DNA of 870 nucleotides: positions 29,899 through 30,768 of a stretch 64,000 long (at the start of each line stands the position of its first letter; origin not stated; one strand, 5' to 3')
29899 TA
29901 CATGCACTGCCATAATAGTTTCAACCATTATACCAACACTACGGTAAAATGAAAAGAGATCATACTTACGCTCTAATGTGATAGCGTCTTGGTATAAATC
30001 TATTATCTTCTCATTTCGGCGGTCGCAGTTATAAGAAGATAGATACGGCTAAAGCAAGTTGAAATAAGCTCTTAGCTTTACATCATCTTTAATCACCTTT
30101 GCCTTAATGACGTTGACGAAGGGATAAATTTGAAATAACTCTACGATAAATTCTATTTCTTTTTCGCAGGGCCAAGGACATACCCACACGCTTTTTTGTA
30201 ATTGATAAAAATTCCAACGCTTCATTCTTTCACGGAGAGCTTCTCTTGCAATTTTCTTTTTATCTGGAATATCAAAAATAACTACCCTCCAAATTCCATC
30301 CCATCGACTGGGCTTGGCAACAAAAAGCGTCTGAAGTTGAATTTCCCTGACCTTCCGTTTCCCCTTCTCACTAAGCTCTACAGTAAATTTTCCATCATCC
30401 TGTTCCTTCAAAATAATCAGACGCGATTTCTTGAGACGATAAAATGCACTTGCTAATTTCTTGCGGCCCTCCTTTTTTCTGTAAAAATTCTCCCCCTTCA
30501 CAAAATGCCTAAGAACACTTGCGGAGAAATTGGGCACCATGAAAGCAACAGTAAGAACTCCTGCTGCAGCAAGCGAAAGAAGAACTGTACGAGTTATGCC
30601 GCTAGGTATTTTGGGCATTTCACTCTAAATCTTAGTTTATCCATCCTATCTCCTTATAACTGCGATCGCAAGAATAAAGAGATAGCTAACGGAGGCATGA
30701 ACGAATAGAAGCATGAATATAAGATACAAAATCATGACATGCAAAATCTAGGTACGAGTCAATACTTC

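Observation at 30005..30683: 36-bp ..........-centred palindrome in three intergenic copies, two bracketing a PaaX/Cas2-fold regulator-like gene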

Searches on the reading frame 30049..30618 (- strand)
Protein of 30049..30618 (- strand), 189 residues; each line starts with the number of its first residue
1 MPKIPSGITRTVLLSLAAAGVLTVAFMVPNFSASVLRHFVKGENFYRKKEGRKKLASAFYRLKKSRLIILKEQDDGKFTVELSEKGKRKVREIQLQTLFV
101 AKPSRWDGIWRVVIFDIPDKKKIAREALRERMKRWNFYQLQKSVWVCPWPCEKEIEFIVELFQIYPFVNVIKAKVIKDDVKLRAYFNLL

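Call 6: search_protein_families(library=pfam, proteins=[window:30049-30618:-], max_evalue=1)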
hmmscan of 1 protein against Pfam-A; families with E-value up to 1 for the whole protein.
window:30049-30618:- (189 aa): 2 families
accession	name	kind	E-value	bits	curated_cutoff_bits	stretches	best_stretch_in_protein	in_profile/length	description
PF20803.2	PaaX_M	-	8.7e-22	77.5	24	1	104-176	2-74/83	PaaX protein central Cas2-like domain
PF09827.14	CRISPR_Cas2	-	0.00046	20.8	23.8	1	110-150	2-38/74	CRISPR associated protein Cas2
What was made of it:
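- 30049..30618 (-): A 189-aa gene. Residues about 11-29 form a hydrophobic N-terminal helix, followed by a basic linker, a helix plus beta-hairpin (wing-like, residues about 49-94), and a Cas2-fold PaaX_M domain (104-176). Pfam PaaX_M 77.5 bits against a cut-off of 24; Cas2 20.8 against 23.8 (call 6).
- On PaaX family transcriptional repressor: 77.5 bits against a cut-off of 24; E = 8.7e-22; residues 104-176 (call 6). Pfam finds no PaaX_N match at E <= 1 (call 6).
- On CRISPR-associated Cas2: Pfam 20.8 against 23.8 bits (call 6).
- On REP / RAYT (REPtron): Pfam returns only PaaX_M and weak Cas2 matches at E <= 1 (call 6).
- Closest known: REP sequences with their RAYT transposase. Different: RAYTs are HUH/Y1 enzymes acting on single-strand hairpins, and no such domain is present here (call 6).
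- Closest known: Hin/hix-type invertible segments, and IS elements whose promoter lies in a terminal repeat. Different: The protein has no serine or tyrosine recombinase domain and no DDE domain (call 6).
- Pfam finds no HUH/Y1 transposase domain in the protein (call 6).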

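Call 7: search_protein_families(library=ncbifam, proteins=[window:30049-30618:-], max_evalue=1)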
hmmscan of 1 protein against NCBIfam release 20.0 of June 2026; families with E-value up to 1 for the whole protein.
window:30049-30618:- (189 aa): 2 families
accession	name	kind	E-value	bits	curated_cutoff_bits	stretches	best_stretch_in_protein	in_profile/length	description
TIGR02277.1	PaaX_trns_reg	equivalog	1.8e-10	40.8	264.55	1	57-183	39-160/279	phenylacetic acid degradation operon negative regulatory protein PaaX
TIGR01573.1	cas2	equivalog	0.00047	20.4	24.5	1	111-148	3-41/96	CRISPR-associated endonuclease Cas2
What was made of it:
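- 30049..30618 (-): TIGR02277 PaaX 40.8 bits over residues 57-183 (call 7).
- On PaaX family transcriptional repressor: The TIGR02277 alignment does reach back to residue 57, covering the recognition helix and wing (call 7). TIGR02277 scores 40.8 bits against a cut-off of 264.55 (call 7).
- On CRISPR-associated Cas2: TIGR01573 20.4 against 24.5 (call 7).
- Checked: The gene product matches Pfam PaaX_M at 8.7e-22, with a sub-threshold Cas2 match (calls 6, 7).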

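Call 13: find_homologous_proteins(query=window:30049-30618:-)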
Query window:30049-30618:- (189 aa): 326 proteins with E <= 0.001 among 1277 candidates; the best 120 are listed.
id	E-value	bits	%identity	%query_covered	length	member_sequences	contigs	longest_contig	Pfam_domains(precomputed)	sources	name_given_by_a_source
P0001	2.0e-119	414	100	100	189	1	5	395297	PF20803.3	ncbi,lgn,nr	ncbi:MAG: hypothetical protein HYW95_01150 [Candidatus Wildermuthbacteria bacterium]|nr:hypothetical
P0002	2.1e-64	235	57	96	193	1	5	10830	PF20803.3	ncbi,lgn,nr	ncbi:MAG: hypothetical protein HYS52_01285 [Candidatus Wildermuthbacteria bacterium]|nr:hypothetical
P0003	4.6e-61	224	54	97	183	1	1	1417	PF20803.3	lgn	-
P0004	4.7e-61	224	55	100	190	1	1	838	PF20803.3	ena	-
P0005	6.0e-61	223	56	100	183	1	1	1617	PF20803.3,PF09827.15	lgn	-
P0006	2.9e-59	218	57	100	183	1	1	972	PF20803.3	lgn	-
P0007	3.5e-59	218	53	100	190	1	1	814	PF20803.3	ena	-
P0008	3.8e-59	218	51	100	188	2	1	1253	PF20803.3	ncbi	-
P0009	7.2e-59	217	54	99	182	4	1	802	PF20803.3,PF09827.15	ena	-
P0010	1.8e-58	215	55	100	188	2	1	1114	PF20803.3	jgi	-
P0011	1.9e-58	215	52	100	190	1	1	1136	PF20803.3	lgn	-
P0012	1.8e-57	212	54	97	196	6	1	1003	PF20803.3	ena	-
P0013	4.2e-57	211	53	100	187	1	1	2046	PF20803.3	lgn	-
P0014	1.6e-56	209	52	100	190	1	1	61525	PF20803.3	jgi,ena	-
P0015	3.6e-56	208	53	96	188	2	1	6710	PF20803.3,PF09827.15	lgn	-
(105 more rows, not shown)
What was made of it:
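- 30049..30618 (-): An identical protein is NCBI HYW95_01150 of a Candidatus Wildermuthbacteria genome (call 13).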

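Call 16: find_encoding_contigs(protein=P0001, flank=10000, max_places=6)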
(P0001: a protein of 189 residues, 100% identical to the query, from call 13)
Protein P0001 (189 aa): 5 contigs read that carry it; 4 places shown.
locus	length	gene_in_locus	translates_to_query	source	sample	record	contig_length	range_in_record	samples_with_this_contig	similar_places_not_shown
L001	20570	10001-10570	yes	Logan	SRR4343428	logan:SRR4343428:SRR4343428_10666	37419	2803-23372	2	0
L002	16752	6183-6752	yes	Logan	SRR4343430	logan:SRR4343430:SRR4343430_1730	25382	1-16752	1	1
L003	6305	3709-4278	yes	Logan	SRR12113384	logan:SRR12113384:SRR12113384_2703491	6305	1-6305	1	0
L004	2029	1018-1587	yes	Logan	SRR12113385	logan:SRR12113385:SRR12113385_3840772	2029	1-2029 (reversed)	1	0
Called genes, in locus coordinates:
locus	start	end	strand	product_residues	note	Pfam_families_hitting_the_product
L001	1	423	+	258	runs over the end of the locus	PF00181:Ribosomal_L2_N, PF03947:Ribosomal_L2_C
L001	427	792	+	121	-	PF00203:Ribosomal_S19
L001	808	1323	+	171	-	PF00237:Ribosomal_L22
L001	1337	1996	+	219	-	PF07650:KH_2, PF00189:Ribosomal_S3_C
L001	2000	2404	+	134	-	PF00252:Ribosomal_L16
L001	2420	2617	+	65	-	PF00831:Ribosomal_L29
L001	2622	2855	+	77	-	PF00366:Ribosomal_S17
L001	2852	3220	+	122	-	PF00238:Ribosomal_L14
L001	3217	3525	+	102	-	PF22682:Ribosomal_uL24m-like (weak), PF00467:KOW (weak), PF17136:ribosomal_L24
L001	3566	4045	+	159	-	PF00281:Ribosomal_L5, PF00673:Ribosomal_L5_C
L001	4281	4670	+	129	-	PF00410:Ribosomal_S8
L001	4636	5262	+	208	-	PF00347:Ribosomal_L6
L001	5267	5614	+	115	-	PF00861:Ribosomal_L18p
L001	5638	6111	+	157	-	PF00333:Ribosomal_S5, PF03719:Ribosomal_S5_C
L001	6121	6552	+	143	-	PF00828:Ribosomal_L27A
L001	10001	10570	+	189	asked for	PF20803:PaaX_M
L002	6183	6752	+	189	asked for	PF20803:PaaX_M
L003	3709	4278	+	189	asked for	PF20803:PaaX_M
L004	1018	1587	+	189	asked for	PF20803:PaaX_M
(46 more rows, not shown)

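Call 19: find_related_loci(query=A1, collection=genome_contigs, flank=3000)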
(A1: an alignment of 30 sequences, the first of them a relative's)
Query A1 (189 aa) in genome_contigs; peptide patterns used: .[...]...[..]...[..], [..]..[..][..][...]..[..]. (x = any residue, [..] = any of these).
308 stretches matched a pattern; 149 encode a relative of the query (tblastn E <= 1e-3); the best 80 are kept; 80 distinct loci.
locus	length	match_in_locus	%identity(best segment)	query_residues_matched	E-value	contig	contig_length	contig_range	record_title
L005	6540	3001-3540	57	8-189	4e-65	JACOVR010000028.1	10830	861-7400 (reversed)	MAG: Candidatus Wildermuthbacteria bacterium isolate NC_groundwater_105_Ag_S-0.1um_48_40 S_p1_S3_170907_scaffold_703693,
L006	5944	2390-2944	49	6-189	5e-60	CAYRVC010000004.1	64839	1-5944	MAG TPA_asm: uncultured Candidatus Saccharibacteria bacterium isolate binchicken_co227_921 genome assembly, contig: NODE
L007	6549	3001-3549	53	7-189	2e-57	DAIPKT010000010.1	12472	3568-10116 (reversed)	MAG TPA_asm: bacterium isolate CTOTU21511 NODE_2461_length_12472_cov_11.237094, whole genome shotgun sequence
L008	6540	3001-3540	49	8-188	5e-57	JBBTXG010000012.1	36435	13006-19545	MAG: Patescibacteria group bacterium isolate H51-bin334_1 H51_bin334_1_000000000012, whole genome shotgun sequence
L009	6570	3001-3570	50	1-189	9e-56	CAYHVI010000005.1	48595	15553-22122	MAG TPA_asm: uncultured Candidatus Saccharibacteria bacterium isolate ERP119705_co17_966 genome assembly, contig: NODE_6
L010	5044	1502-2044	51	9-186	5e-54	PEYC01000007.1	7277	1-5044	MAG: Candidatus Nealsonbacteria bacterium CG08_land_8_20_14_0_20_36_22 CG08_land_8_20_14_0.20_scaffold_8466_c, whole gen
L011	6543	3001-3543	47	8-189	9e-54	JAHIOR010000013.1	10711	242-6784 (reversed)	MAG: Patescibacteria group bacterium isolate KR13_S3.mb.140 KR13_S3.mb.140_k141_104604, whole genome shotgun sequence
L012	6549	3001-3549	48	7-189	1e-53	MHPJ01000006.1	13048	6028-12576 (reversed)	MAG: Candidatus Staskawiczbacteria bacterium RIFOXYB1_FULL_37_44 rifoxyb1_full_scaffold_1768, whole genome shotgun seque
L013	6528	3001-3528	48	8-189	2e-53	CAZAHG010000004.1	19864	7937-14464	MAG TPA_asm: uncultured Candidatus Saccharibacteria bacterium isolate SRP050083_co1_445 genome assembly, contig: NODE_10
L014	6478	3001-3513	51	8-179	1e-53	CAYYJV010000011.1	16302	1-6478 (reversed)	MAG TPA_asm: uncultured Candidatus Saccharibacteria bacterium isolate binchicken_co184_129 genome assembly, contig: NODE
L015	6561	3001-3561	45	1-188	2e-52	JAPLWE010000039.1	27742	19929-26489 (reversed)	MAG: Candidatus Gribaldobacteria bacterium isolate LacPavin_0419_WC90_MAG_39_10 LacPavin_0419_WC90_scaffold_452606, whol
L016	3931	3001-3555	44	1-186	2e-52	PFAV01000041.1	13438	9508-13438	MAG: bacterium (Candidatus Gribaldobacteria) CG10_big_fil_rev_8_21_14_0_10_41_12 CG10_8_21_14_0.10_scaffold_5538_c, whol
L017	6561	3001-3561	46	1-188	3e-52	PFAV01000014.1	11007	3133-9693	MAG: bacterium (Candidatus Gribaldobacteria) CG10_big_fil_rev_8_21_14_0_10_41_12 CG10_8_21_14_0.10_scaffold_11387_c, who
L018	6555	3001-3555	48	1-188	7e-51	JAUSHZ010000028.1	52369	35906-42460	MAG: bacterium isolate E14_metabat.bin.214 E14_k141_422020, whole genome shotgun sequence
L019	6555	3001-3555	49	5-189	2e-50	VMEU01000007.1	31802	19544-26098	MAG: Parcubacteria group bacterium Greene0416_39 Greene041639_scaffold_1256, whole genome shotgun sequence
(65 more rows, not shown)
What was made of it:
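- Several paralogues occur per genome (call 19).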

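Call 22: predict_structure(alignment_id=A1)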
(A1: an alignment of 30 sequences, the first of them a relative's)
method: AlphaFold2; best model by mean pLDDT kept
length: 189 residues; sequences in the alignment: 30
mean_pLDDT: 68.5   pTM: 0.52
mean pLDDT of the five models: 68.5, 66.4, 59.6, 59.1, 58.7
residues with pLDDT >= 90: 41; 70-90: 52; 50-70: 34; < 50: 62
segments of 3 or more residues with pLDDT < 50: 1-60
pLDDT, mean of each block of 10 residues (from residue 1): 40 43 37 43 40 46 58 67 59 67 86 91 89 91 92 85 88 89 90
secondary structure, 60 per line:
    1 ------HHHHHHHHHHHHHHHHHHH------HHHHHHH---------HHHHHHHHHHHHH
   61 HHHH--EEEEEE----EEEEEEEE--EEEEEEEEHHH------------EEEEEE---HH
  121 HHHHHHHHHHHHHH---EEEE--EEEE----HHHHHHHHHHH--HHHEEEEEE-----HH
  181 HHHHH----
elements in order: H7-25 H32-38 H48-64 E67-72 E77-84 E87-94 E110-115 H119-134 E138-141 E144-147 H152-162 E168-173 H179-185

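Call 27: fold_search(model_id=the predicted structure, library=pdb)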
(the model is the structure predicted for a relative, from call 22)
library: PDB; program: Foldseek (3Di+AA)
matches with E <= 10: 715; with E <= 0.001: 0
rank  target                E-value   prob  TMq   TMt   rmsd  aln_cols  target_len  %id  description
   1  8a39_AP1              1.3e-02  0.99  0.37  0.24  12.2       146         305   18  Crystal Structure of PaaX from Escherichia coli W (released 2023-07-05)
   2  5zyf_A                1.6e-02  0.99  0.27  0.49   5.0        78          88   13  Crystal structure of Streptococcus pyogenes type II-A Cas2 (released 2018-08-15)
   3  5xvn_F                1.9e-02  0.99  0.29  0.46   4.9        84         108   15  E. far Cas1-Cas2/prespacer binary complex (released 2017-10-04)
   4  6qxt_W                2.5e-02  0.98  0.26  0.42   5.1        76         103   16  Cas1-Cas2-Csn2-DNA dimer complex from the Type II-A CRISPR-Cas system (released 2019-05-08)
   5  5zyf_C                2.6e-02  0.99  0.28  0.55   4.0        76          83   13  Crystal structure of Streptococcus pyogenes type II-A Cas2 (released 2018-08-15)
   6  3exc                  2.8e-02  0.99  0.29  0.61   3.5        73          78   19  Structure of the RNA'se SSO8090 from Sulfolobus solfataricus (released 2008-11-11)
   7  5zyf_E                2.8e-02  0.99  0.27  0.56   4.0        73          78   14  Crystal structure of Streptococcus pyogenes type II-A Cas2 (released 2018-08-15)
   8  3ui3_B                3.0e-02  0.97  0.27  0.45   5.7        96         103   14  Structural and Biochemical Characterization of HP0315 from Helicobacter pylori as a VapD Protein with an Endoribonucle (released 2012-02-08)
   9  8ia4_A                3.4e-02  0.97  0.25  0.44   5.5        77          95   19  Crystal structure of Cas2 in complex with AcrVA5-peptide (released 2023-03-22)
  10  5zyf_B                4.1e-02  0.97  0.27  0.49   4.8        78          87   13  Crystal structure of Streptococcus pyogenes type II-A Cas2 (released 2018-08-15)
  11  9h6t_A                4.9e-02  0.99  0.27  0.44   4.2        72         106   14  Partial Cas1-Cas2 CRISPR integrase complex bound to a half-integration product, Streptococcus thermophilus DGCC 7710 C (released 2026-02-18)
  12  5xvp_E                4.9e-02  0.97  0.27  0.45   4.9        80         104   16  E. fae Cas1-Cas2/prespacer/target ternary complex revealing the fully integrated states (released 2017-10-04)
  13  8ia4_B                4.9e-02  0.93  0.24  0.44   5.6        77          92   19  Crystal structure of Cas2 in complex with AcrVA5-peptide (released 2023-03-22)
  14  6jhz_B                5.2e-02  0.94  0.25  0.45   5.4        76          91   20  Crystal structure of cas2 (released 2020-03-25)
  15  5xvo_F                5.5e-02  0.97  0.27  0.44   5.0        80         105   16  E. fae Cas1-Cas2/prespacer/target ternary complex revealing DNA sampling and half-integration states (released 2017-10-04)
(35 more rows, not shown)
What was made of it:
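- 30049..30618 (-): Top Foldseek hits are PaaX 8a39, Cas2 proteins and VapD (call 27).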

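Call 34: search_solved_structures(query=A1, max_evalue=1, show_alignments=3)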
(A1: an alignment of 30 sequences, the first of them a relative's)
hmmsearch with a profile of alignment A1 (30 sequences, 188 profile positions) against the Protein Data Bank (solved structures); distinct sequences matched with E-value up to 1: 2.
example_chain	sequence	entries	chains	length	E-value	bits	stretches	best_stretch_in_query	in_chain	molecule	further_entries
3kfw_X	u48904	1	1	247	0.099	15.8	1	100-147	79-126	Uncharacterized protein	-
3krm_A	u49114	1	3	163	0.84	12.7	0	87-138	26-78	Insulin-like growth factor 2 mRNA-binding protein 1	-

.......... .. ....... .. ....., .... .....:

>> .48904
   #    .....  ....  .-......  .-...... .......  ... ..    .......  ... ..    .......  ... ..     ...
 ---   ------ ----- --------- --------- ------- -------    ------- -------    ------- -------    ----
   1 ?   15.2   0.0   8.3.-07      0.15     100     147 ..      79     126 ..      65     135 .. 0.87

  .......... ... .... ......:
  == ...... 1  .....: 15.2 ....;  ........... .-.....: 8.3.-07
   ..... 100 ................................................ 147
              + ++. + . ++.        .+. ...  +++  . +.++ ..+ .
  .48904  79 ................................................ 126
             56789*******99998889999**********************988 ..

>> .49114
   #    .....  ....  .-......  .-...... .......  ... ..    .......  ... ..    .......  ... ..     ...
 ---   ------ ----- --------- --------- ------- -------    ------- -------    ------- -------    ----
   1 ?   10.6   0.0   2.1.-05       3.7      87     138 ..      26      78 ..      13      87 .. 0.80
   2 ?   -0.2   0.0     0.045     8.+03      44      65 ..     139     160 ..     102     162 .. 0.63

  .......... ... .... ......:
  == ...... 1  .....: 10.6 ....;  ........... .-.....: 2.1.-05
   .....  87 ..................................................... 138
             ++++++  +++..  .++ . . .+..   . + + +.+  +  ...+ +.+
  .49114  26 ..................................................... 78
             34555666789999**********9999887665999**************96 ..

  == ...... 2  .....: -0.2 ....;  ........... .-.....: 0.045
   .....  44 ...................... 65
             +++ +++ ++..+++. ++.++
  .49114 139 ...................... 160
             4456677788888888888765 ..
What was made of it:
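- They are absent from the PaaX-like protein Rv0674 (call 34).
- Tried and rejected: The family profile found only the PaaX-like protein Rv0674 (call 34).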

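Call 48: find_related_loci(query=A1, collection=viral_contigs, flank=5000)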
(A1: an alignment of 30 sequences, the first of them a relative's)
Query A1 (189 aa) in viral_contigs; peptide patterns used: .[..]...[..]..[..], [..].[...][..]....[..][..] (x = any residue, [..] = any of these).
31 stretches matched a pattern, but none encodes a relative of the query by tblastn (E <= 1e-3).
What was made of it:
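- No relatives occur on viral contigs (call 48).
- Tried and rejected: No relative of the protein was found (call 48).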

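Call 49: predict_structure(alignment_id=A2)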
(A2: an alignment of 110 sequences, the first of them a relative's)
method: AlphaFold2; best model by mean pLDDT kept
length: 189 residues; sequences in the alignment: 110
mean_pLDDT: 73.8   pTM: 0.60
mean pLDDT of the five models: 73.8, 69.8, 69.3, 63.2, 62.3
residues with pLDDT >= 90: 62; 70-90: 59; 50-70: 22; < 50: 46
segments of 3 or more residues with pLDDT < 50: 1-46
pLDDT, mean of each block of 10 residues (from residue 1): 41 45 39 46 48 63 71 77 74 79 90 93 92 94 94 89 89 90 91
secondary structure, 60 per line:
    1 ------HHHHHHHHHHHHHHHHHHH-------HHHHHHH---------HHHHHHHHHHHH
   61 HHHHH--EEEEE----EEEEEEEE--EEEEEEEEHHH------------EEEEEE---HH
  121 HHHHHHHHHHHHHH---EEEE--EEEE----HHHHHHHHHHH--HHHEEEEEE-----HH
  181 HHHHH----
elements in order: H7-25 H33-39 H49-65 E68-72 E77-84 E87-94 E110-115 H119-134 E138-141 E144-147 H152-162 E168-173 H179-185
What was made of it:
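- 30049..30618 (-): The AF2 C-terminal domain has pLDDT about 90, while the N-terminal 46 residues are below 50 (calls 22, 49).
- On PaaX family transcriptional repressor: AF2 gives a helix at 49-65 plus a beta-hairpin at 68-84 with pLDDT 63-79, but residues 1-46 are below 50 (call 49).
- Closest known: Cas2 / VapD nucleases. Same: It has the ferredoxin-like beta-alpha-beta-beta-alpha-beta fold (calls 22, 27, 49).
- Calls 6, 7, 27 and 49. The N-terminal 46 residues are modelled with low confidence, and Pfam finds no PaaX_N domain (calls 6, 49). The hydrophobic helix may simply be helix 1 of the winged-helix bundle, since the AF2 model is low-confidence there (call 49).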

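Call 60: search_protein_families(library=padloc, proteins=[window:30049-30618:-], max_evalue=1)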
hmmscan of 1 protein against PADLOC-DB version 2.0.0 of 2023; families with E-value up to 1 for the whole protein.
window:30049-30618:- (189 aa): 6 families
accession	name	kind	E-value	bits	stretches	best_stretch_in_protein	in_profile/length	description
PDLC00935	Cas2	-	0.00012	20.4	1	111-148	3-41/96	CRISPR-associated endonuclease Cas2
PDLC01251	Cas2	-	0.00018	19.7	1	111-148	3-37/84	"CAS-I,CAS-II,CAS-III,CAS-IV,CAS-V,CAS-VI; acquisition_2"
PDLC01649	Cas2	-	0.00064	18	1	111-147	3-36/70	"CAS-I,CAS-II,CAS-III,CAS-IV,CAS-V,CAS-VI; acquisition_2"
PDLC02068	Cas2_II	-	0.005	14.5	1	107-158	20-74/137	-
PDLC01748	Cas2_IIIa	-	0.0057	15.2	1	112-145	4-34/88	-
PDLC01525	Cas2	-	0.022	13.5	1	112-151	4-41/90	"CAS-I,CAS-II,CAS-III,CAS-IV,CAS-V,CAS-VI; acquisition_2"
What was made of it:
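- On CRISPR-associated Cas2: PADLOC gives only weak Cas2 hits, E >= 1e-4 (call 60).
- Closest known: Cas2 / VapD nucleases. Same: Sub-threshold Cas2 HMM matches cover residues 110-150 (calls 6, 7, 60).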
